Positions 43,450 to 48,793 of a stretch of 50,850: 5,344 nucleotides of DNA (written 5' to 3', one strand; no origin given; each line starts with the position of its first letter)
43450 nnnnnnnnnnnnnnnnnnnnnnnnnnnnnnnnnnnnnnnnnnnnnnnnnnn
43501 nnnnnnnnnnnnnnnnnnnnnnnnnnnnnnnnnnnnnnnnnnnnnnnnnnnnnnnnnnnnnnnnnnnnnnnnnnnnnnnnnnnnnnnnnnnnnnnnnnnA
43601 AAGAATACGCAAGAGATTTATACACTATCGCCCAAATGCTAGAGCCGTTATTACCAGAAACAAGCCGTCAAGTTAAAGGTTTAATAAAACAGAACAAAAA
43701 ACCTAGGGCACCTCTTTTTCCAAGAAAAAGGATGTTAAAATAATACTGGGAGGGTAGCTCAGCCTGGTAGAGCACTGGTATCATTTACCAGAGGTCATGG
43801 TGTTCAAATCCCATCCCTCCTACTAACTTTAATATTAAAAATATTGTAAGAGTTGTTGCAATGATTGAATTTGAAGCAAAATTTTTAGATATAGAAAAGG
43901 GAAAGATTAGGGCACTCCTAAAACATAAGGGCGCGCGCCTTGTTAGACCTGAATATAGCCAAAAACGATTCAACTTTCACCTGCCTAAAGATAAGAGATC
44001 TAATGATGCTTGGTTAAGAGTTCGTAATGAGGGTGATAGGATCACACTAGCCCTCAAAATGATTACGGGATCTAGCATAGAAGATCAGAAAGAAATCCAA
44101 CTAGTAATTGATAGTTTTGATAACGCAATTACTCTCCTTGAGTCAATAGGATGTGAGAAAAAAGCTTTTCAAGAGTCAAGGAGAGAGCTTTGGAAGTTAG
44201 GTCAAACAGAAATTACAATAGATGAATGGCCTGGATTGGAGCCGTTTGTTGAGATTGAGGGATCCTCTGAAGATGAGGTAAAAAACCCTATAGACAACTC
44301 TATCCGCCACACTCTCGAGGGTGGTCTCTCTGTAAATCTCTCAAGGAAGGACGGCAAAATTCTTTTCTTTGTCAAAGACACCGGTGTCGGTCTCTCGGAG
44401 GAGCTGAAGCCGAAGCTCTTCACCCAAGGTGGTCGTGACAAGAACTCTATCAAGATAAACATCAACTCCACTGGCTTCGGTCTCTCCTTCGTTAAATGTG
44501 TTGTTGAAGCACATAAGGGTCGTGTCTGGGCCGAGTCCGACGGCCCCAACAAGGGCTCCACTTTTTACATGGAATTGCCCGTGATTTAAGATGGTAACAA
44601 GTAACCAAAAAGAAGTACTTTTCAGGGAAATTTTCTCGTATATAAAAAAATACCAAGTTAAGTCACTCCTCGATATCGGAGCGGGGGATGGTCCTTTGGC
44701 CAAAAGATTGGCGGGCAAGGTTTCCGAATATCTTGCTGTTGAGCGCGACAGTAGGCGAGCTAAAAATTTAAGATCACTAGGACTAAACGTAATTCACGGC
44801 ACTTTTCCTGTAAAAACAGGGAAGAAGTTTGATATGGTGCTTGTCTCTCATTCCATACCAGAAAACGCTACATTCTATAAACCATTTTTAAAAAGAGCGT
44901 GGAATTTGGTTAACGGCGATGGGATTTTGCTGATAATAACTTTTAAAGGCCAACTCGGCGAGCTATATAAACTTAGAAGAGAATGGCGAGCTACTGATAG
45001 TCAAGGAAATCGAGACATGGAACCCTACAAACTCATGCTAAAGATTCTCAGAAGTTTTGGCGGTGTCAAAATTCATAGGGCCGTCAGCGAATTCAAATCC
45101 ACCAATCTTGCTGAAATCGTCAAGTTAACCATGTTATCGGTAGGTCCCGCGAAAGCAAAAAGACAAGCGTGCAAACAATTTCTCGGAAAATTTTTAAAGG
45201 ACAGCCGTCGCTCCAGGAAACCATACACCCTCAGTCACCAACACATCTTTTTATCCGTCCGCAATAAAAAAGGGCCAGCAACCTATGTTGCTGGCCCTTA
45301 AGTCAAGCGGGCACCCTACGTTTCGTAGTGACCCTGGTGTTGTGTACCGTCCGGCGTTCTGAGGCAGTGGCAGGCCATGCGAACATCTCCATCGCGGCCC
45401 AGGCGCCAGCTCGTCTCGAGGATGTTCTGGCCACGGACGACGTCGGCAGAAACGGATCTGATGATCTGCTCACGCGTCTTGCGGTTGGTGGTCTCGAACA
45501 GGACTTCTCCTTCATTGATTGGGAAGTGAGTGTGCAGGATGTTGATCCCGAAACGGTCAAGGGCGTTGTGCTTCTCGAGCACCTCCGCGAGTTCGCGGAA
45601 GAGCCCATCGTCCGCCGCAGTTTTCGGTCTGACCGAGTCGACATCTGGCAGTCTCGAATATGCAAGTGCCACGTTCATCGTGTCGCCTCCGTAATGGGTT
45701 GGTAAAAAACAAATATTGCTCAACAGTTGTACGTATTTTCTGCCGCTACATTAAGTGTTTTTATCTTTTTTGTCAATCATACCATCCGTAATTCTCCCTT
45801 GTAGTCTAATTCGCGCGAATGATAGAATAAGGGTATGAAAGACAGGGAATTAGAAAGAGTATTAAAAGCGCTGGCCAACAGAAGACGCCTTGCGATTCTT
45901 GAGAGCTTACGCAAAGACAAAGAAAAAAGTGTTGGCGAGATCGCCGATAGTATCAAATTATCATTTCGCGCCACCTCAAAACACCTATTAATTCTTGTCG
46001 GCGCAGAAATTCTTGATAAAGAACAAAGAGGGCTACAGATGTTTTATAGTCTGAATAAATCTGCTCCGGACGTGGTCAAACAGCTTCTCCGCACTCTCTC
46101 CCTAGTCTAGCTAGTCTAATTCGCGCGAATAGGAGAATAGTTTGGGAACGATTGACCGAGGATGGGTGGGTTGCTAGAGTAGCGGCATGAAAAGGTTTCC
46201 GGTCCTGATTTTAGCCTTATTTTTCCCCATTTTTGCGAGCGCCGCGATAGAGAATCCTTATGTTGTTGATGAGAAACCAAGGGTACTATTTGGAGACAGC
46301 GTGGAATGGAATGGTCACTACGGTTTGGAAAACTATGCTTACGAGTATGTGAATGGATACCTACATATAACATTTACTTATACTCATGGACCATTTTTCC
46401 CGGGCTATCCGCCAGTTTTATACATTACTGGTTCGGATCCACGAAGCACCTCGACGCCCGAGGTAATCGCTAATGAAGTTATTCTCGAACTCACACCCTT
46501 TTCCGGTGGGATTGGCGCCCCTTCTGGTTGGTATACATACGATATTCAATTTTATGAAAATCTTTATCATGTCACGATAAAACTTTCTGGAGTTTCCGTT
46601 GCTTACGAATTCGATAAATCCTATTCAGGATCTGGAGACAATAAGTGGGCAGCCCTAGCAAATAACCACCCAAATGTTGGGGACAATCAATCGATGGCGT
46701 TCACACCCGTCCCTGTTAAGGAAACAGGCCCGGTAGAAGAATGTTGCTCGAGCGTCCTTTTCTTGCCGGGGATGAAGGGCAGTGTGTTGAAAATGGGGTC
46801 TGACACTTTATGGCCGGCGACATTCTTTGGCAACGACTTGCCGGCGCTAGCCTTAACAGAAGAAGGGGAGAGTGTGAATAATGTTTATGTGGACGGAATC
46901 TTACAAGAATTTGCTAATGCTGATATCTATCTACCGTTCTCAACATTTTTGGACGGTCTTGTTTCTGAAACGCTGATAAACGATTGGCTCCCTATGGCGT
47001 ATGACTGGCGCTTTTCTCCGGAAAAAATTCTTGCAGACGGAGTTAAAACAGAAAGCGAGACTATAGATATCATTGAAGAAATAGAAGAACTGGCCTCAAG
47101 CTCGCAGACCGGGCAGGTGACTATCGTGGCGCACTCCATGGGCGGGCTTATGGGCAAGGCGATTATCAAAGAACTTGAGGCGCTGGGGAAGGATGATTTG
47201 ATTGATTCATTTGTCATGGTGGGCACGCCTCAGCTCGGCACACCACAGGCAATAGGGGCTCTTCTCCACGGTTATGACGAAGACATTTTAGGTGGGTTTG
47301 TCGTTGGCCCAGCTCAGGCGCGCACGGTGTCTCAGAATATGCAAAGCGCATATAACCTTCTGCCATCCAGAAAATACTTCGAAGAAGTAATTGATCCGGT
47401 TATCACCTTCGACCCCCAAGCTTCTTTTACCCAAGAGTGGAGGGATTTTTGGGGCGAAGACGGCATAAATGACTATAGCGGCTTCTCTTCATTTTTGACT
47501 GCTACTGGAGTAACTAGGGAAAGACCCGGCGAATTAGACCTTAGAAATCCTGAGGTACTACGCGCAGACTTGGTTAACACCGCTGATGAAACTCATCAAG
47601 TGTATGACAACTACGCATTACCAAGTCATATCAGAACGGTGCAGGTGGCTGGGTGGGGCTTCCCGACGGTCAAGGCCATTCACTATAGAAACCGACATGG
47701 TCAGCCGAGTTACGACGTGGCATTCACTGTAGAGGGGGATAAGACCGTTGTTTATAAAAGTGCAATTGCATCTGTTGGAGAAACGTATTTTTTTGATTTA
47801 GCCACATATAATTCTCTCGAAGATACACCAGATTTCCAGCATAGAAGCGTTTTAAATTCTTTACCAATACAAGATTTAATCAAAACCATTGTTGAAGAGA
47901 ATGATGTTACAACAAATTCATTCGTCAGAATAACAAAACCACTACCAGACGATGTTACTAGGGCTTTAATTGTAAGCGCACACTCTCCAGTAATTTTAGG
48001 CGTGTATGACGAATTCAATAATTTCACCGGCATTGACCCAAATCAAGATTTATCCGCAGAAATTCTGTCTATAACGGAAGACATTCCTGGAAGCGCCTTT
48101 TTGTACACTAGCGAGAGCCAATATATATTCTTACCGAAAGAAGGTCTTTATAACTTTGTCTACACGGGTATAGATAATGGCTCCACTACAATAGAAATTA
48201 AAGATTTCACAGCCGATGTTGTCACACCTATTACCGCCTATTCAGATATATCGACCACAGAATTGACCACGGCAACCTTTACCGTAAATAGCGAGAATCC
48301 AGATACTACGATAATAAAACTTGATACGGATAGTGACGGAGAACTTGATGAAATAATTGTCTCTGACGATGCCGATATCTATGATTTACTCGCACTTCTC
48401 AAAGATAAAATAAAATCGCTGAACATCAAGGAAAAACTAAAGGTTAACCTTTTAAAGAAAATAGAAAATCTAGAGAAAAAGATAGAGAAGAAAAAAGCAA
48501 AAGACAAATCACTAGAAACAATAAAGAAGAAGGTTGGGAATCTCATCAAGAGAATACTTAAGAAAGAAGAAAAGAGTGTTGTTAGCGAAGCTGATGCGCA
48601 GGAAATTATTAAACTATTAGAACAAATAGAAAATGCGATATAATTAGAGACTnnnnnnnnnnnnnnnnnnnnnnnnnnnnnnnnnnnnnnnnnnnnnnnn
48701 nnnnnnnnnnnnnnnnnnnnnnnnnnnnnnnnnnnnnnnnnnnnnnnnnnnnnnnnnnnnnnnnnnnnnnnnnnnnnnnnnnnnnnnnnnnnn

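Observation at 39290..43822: Very AT-rich cassette centred on methionine/SAM and aminoacylation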

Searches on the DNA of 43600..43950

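Call 21: search_rna_families(source=window, start=43600, end=43950, threshold=evalue, show_alignments=1)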
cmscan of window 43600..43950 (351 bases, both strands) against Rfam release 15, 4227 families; matches with E-value up to 1: 1.
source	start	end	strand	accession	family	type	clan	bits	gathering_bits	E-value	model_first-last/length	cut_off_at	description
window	43748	43822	+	RF00005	tRNA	Gene; tRNA;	CL00001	49.3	29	8.3e-10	1-71/71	no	tRNA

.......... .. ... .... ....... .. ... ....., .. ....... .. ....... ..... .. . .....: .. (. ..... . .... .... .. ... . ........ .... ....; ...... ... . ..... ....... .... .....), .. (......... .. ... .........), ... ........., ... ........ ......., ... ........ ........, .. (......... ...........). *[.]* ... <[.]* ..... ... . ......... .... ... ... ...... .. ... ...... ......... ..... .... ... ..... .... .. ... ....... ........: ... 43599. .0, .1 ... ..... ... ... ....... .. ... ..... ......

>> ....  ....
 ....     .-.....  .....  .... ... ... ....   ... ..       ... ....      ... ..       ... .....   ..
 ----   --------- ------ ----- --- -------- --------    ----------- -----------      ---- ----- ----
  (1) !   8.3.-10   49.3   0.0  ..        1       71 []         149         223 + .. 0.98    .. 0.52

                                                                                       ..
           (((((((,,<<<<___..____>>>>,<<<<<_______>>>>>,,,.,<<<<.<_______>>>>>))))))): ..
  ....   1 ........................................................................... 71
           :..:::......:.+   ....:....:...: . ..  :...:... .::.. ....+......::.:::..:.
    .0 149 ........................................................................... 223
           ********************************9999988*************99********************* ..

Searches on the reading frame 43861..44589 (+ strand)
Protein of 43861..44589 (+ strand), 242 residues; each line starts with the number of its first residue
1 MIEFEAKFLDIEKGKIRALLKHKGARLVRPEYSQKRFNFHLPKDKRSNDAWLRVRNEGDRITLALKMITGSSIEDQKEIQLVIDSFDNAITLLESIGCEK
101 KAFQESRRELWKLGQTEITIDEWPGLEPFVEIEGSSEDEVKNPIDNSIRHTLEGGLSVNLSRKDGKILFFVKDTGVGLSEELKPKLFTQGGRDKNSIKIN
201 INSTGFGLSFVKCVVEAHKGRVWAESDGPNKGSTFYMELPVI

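Call 4: search_protein_families(library=pfam, proteins=[window:43861-44589:+], max_evalue=0.01)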
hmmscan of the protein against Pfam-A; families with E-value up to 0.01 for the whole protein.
window:43861-44589:+ (242 aa): 2 families
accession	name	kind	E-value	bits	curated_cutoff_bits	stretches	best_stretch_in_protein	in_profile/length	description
PF02518.31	HATPase_c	-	5.4e-18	65.9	26.4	1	140-241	10-109/111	Histidine kinase-, DNA gyrase B-, and HSP90-like ATPase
PF01928.26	CYTH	-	8.5e-11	42.4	23.2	1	1-141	1-154/179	CYTH domain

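Call 5: search_protein_families(library=ncbifam, proteins=[window:43861-44589:+], max_evalue=0.01)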
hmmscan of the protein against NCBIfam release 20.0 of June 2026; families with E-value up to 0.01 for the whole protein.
window:43861-44589:+ (242 aa): 63 families (the best 25 are shown)
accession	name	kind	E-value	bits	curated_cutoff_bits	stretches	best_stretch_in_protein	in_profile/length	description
NF047874.1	MASE3_PAS_HK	subfamily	2.2e-16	59.8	560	1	144-241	528-625/655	MASE3 domain-containing sensor histidine kinase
NF046044.1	PnpS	equivalog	2.2e-14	53.3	400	1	140-240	290-390/390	two-component system histidine kinase PnpS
TIGR02956.1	TMAO_torS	equivalog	2.7e-14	52.2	676.5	1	141-241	585-682/967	TMAO reductase system sensor histidine kinase/response regulator TorS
NF033092.0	HK_WalK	equivalog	1.2e-13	50.5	725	1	140-241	493-594/594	cell wall metabolism sensor histidine kinase WalK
NF045595.1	HK_scytonemin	equivalog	1.7e-13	49.8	865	1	140-241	536-635/637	scytonemin biosynthesis sensor histidine kinase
TIGR00318.1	cyaB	equivalog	2e-13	50.6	57.95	1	2-139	2-140/174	class IV adenylate cyclase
NF006800.0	PRK09303.1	equivalog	2.1e-13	50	342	1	142-241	279-377/383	histidine kinase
NF041735.1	hist_kin_RppB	equivalog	8.6e-13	47.9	400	1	140-240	338-438/438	two-component system sensor histidine kinase RppB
TIGR01386.1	cztS_silS_copS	subfamily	1.3e-12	47.5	292.55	1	141-239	359-456/457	heavy metal sensor histidine kinase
TIGR02966.1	phoR_proteo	equivalog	1e-11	44.5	334.2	1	138-238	232-332/333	phosphate regulon sensor histidine kinase PhoR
NF038297.2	hybrid_HK_HrmK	equivalog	1.3e-11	43.8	725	1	144-241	361-457/607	hybrid histidine kinase/response regulator HrmK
NF033093.1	HK_VicK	exception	1.8e-11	43.3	680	1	123-240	316-434/448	cell wall metabolism sensor histidine kinase VicK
NF041880.1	EPS_EpsF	equivalog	2.8e-11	42.6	900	1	140-240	393-492/492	response regulator EpsF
NF012226.0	AdeS_HK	equivalog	2e-10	40.4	500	1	144-240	258-352/353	two-component sensor histidine kinase AdeS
NF007345.0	PRK09835.1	subfamily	3e-10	39.3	423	1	140-240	380-479/482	Cu(+)/Ag(+) sensor histidine kinase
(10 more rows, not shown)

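Call 57: search_protein_families(library=padloc, proteins=[window:43861-44589:+], max_evalue=0.01)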
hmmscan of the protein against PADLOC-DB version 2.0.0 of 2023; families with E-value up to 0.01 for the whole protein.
window:43861-44589:+ (242 aa): 0 families

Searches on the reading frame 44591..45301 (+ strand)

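Call 4: search_protein_families(library=pfam, proteins=[window:44591-45301:+], max_evalue=0.01)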
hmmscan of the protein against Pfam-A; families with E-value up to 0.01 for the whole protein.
window:44591-45301:+ (236 aa): 4 families
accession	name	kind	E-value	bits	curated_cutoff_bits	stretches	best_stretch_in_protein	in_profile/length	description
PF05219.18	DREV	-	2.5e-07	30.5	26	1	8-85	80-157/265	DREV methyltransferase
PF13489.12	Methyltransf_23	-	5e-05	23.5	27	1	22-136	22-136/164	Methyltransferase domain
PF13847.12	Methyltransf_31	-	0.0072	16.5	27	0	25-134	6-124/145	Methyltransferase domain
PF24675.1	NpmA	-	0.0095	15.7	60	0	12-56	13-57/214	16S rRNA (adenine(1408)-N(1))-methyltransferase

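Call 5: search_protein_families(library=ncbifam, proteins=[window:44591-45301:+], max_evalue=0.01)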
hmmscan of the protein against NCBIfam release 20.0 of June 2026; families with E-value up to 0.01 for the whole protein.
window:44591-45301:+ (236 aa): 8 families
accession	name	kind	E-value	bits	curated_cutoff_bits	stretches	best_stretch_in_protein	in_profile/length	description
NF000499.2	Erm23S_rRNA_broad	equivalog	1.7e-06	27.6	212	1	9-62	10-63/244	23S ribosomal RNA methyltransferase Erm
TIGR00755.1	ksgA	equivalog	3.8e-05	23.1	171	1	8-63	15-70/256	16S rRNA (adenine(1518)-N(6)/adenine(1519)-N(6))-dimethyltransferase RsmA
NF011486.0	PRK14896.1-1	equivalog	0.0011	18.1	450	1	14-63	40-90/284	16S ribosomal RNA methyltransferase A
NF041658.1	ornithlipidmtase_OlsG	equivalog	0.0028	17.4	350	1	10-62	28-83/191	ornithine lipid N-methyltransferase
TIGR01983.1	UbiG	equivalog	0.0036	16.6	102.95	0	19-118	46-154/228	bifunctional 2-polyprenyl-6-hydroxyphenol methylase/3-demethylubiquinol 3-O-methyltransferase UbiG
NF000337.1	erm_SHROVE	exception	0.0045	16.3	320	1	18-62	24-68/248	ErmE/ErmH/ErmO/ErmR family 23S rRNA (adenine(2058)-N(6))-methyltransferase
TIGR02072.1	BioC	equivalog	0.0055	16.5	184.95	0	16-223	28-242/244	malonyl-ACP O-methyltransferase BioC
NF012218.0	erm_38_23S_MT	exception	0.0083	15.1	800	0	24-61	34-71/386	23S rRNA (adenine(2058)-N(6))-methyltransferase Erm(38)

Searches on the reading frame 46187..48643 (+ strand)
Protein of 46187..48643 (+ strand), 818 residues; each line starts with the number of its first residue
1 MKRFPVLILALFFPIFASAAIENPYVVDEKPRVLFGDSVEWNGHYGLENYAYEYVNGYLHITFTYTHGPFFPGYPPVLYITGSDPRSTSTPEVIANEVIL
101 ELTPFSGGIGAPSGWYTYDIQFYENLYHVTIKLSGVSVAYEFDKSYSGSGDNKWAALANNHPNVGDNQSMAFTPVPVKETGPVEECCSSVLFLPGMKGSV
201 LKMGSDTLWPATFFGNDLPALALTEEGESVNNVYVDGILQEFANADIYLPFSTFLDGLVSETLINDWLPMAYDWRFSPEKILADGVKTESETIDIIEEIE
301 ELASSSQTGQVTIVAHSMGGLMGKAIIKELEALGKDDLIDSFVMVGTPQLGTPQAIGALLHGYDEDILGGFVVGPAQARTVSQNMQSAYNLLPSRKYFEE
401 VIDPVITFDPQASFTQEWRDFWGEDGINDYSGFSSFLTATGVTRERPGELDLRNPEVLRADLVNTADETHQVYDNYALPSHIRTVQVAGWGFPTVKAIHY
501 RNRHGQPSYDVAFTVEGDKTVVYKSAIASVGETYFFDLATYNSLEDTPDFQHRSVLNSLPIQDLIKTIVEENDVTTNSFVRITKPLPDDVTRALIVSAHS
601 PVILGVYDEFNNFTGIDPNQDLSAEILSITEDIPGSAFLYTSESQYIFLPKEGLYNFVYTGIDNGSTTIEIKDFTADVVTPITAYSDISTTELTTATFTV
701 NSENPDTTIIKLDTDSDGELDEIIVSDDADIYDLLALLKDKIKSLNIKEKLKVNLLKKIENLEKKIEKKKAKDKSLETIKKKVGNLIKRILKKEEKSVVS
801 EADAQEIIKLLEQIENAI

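Call 27: search_protein_families(library=pfam, proteins=[window:46187-48643:+], max_evalue=0.001)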
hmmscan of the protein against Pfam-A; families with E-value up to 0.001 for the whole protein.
window:46187-48643:+ (818 aa): 3 families
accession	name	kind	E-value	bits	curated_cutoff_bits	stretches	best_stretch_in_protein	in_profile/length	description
PF02450.21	LCAT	-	3e-17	63.4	21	1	268-416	88-231/392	Lecithin:cholesterol acyltransferase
PF24096.1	DUF7379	-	0.00017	22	33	1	294-355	56-118/191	Domain of unknown function (DUF7379)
PF07819.20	PGAP1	-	0.00027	21.2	24.3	0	294-353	74-133/233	PGAP1-like alpha/beta domain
